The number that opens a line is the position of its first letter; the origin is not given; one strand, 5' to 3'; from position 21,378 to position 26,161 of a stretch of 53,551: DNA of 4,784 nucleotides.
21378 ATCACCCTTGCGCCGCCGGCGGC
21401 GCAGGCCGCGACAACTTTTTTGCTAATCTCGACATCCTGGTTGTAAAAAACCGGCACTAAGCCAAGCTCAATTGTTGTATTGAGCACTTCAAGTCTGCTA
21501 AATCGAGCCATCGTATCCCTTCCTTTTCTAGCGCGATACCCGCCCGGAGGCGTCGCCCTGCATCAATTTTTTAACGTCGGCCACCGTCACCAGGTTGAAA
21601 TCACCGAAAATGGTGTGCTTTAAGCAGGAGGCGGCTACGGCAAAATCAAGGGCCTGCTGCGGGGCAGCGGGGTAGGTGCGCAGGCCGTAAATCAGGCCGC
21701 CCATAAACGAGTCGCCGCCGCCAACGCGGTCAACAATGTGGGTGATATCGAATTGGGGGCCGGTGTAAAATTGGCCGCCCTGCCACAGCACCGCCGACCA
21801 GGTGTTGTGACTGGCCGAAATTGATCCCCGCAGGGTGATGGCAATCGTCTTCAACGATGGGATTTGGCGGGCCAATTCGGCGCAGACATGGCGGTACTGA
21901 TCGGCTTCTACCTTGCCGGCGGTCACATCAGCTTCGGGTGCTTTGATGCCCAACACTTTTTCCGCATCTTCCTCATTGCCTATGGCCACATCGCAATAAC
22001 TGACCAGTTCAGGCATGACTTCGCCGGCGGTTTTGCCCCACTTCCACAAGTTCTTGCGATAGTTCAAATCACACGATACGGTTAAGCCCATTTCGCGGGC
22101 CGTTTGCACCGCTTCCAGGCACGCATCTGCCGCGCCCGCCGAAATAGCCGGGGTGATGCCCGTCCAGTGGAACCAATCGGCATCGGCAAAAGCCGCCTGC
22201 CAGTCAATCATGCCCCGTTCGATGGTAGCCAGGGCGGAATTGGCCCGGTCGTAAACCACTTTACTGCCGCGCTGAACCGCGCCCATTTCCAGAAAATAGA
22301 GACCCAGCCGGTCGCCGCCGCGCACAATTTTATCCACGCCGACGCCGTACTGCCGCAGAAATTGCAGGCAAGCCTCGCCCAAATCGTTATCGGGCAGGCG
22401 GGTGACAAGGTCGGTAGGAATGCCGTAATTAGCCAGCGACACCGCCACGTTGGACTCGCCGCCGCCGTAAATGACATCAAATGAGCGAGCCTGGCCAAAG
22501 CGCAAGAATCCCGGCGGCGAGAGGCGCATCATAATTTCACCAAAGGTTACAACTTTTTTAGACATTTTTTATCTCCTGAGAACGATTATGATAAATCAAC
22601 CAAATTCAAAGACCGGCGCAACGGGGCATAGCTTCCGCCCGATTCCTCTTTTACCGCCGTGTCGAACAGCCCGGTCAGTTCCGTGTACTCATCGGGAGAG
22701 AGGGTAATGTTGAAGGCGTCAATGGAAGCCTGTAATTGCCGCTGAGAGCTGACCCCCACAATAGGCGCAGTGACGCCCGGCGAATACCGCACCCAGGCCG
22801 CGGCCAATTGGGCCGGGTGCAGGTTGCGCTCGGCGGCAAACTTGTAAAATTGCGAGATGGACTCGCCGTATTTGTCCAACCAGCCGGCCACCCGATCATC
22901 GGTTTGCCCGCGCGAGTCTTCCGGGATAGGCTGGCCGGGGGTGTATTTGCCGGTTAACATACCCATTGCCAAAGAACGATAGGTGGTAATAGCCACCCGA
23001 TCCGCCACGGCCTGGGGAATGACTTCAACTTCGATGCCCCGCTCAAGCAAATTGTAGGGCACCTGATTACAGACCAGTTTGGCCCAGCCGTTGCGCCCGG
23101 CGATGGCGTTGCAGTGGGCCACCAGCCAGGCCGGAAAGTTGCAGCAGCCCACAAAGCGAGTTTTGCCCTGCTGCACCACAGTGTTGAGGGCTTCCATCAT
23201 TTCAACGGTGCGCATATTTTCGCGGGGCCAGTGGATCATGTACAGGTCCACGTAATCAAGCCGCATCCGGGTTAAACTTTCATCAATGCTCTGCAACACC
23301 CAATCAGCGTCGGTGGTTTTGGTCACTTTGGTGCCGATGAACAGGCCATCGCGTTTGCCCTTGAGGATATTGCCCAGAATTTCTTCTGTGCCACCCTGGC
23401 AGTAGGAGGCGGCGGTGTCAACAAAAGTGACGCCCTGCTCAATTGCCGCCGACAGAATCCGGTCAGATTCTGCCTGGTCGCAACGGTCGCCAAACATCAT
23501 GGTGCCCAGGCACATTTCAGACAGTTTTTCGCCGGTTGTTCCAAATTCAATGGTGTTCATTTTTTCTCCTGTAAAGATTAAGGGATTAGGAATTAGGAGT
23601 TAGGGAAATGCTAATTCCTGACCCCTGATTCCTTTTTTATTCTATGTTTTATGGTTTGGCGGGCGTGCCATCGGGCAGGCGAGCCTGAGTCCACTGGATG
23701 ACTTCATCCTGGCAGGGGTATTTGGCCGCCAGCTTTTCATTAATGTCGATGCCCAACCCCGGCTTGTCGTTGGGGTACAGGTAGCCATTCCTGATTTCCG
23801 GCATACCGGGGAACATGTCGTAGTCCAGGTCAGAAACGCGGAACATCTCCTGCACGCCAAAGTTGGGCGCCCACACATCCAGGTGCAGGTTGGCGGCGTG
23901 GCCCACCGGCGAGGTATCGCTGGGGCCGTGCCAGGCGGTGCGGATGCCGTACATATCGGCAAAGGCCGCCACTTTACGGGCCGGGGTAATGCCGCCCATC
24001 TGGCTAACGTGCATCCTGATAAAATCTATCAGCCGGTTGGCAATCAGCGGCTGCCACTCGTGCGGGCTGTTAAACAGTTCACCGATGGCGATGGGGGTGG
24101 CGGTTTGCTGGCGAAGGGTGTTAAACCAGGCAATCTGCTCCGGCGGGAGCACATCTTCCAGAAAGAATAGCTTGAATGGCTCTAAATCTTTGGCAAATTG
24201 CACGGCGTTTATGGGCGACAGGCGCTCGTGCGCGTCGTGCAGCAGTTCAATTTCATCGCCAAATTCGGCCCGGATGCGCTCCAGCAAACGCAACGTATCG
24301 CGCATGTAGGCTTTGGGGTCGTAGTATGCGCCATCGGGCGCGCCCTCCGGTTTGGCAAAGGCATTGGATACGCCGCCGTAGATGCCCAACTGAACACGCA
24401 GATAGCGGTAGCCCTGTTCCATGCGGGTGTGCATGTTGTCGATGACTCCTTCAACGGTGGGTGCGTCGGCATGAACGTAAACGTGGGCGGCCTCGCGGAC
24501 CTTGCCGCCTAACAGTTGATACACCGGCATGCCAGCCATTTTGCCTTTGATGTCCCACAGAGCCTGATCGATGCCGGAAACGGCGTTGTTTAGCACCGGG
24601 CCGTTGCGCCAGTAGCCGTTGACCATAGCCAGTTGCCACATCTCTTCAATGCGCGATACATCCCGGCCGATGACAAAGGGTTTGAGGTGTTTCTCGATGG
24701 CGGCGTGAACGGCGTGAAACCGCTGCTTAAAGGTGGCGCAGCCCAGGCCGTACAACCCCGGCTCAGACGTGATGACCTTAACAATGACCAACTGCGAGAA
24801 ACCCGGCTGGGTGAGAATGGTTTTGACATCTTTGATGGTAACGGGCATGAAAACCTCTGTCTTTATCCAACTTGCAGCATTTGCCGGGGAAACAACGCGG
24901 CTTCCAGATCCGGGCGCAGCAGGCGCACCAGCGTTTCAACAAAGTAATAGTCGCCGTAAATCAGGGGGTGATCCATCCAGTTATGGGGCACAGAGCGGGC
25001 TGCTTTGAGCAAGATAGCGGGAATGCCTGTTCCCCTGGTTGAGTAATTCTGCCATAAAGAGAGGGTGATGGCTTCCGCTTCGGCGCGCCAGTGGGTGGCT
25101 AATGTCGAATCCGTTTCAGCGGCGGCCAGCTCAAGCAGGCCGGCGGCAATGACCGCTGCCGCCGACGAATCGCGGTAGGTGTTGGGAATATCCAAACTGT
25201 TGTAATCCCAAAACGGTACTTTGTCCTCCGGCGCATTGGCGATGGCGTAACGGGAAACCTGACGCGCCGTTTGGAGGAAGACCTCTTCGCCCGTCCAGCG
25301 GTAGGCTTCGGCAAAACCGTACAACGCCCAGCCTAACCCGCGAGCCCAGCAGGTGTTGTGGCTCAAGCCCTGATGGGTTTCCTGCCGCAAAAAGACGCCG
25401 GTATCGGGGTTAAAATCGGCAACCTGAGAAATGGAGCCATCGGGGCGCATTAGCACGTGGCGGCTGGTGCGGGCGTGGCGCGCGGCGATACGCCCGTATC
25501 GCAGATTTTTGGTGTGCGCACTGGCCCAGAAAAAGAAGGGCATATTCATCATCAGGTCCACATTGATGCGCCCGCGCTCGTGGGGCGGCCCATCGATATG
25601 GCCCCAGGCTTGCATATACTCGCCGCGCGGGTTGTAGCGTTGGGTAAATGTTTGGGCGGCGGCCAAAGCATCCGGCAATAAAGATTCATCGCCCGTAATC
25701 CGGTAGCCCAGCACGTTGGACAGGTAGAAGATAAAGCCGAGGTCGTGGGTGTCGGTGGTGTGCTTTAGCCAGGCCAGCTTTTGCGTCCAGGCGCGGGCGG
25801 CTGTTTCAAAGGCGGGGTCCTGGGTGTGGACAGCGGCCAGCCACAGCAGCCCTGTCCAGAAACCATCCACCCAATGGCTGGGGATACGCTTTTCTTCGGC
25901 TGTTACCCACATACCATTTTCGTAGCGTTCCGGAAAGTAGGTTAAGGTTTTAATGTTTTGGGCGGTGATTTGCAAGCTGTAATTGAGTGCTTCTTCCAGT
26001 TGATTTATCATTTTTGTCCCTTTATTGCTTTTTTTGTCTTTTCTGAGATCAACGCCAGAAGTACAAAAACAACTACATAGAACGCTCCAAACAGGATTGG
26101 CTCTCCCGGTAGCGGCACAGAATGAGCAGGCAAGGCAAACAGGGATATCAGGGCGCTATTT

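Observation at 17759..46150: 53-bp direct repeats plus a displaced MFS 5' end bracket a roughly 28.3-kb island carrying the polysaccharide operon and the defence/mobile debris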

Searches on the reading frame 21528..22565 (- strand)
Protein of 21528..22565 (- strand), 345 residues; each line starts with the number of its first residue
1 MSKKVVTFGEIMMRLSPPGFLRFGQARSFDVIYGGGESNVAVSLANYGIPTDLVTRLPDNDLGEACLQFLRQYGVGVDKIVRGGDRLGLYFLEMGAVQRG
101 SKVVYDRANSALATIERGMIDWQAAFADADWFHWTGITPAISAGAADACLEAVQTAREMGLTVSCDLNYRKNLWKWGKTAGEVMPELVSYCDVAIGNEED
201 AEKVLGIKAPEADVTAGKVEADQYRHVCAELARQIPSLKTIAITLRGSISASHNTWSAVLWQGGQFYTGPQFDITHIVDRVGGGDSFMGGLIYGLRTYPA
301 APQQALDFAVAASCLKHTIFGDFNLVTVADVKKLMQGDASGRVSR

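Call 7: search_protein_families(library=pfam, proteins=[window:21528-22565:-])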
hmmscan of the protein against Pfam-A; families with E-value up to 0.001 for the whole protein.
window:21528-22565:- (345 aa): 1 family
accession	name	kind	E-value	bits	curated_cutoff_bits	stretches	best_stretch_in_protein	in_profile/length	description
PF00294.29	PfkB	-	1.9e-33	116.5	25.8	1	3-316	2-289/302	pfkB family carbohydrate kinase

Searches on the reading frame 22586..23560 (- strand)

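Call 7: search_protein_families(library=pfam, proteins=[window:22586-23560:-])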
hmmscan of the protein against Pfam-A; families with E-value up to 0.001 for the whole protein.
window:22586-23560:- (324 aa): 1 family
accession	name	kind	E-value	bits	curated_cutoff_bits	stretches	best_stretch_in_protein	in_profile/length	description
PF00248.27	Aldo_ket_red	-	4.6e-65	220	24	1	15-297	1-288/291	Aldo/keto reductase family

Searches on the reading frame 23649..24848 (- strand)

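Call 7: search_protein_families(library=pfam, proteins=[window:23649-24848:-])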
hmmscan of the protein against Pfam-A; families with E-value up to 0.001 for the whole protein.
window:23649-24848:- (399 aa): 2 families
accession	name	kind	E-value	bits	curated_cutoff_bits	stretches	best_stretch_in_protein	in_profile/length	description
PF13378.12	MR_MLE_C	-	1.1e-49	169.6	29.4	1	146-372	14-218/219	Enolase C-terminal domain-like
PF02746.21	MR_MLE_N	-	1.1e-20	74.5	22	1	16-114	24-117/117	Mandelate racemase / muconate lactonizing enzyme, N-terminal domain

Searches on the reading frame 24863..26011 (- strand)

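Call 8: search_protein_families(library=pfam, proteins=[window:24863-26011:-])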
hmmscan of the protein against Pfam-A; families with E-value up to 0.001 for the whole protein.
window:24863-26011:- (382 aa): 1 family
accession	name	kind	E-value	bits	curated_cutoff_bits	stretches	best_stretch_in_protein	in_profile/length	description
PF07470.19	Glyco_hydro_88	-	4.7e-16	59.2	26.6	1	28-294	11-275/352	Glycosyl Hydrolase Family 88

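Call 77: search_protein_families(library=ncbifam, proteins=[window:24863-26011:-], max_evalue=0.001)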
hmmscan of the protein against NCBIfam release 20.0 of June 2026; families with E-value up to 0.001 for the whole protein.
window:24863-26011:- (382 aa): 0 families
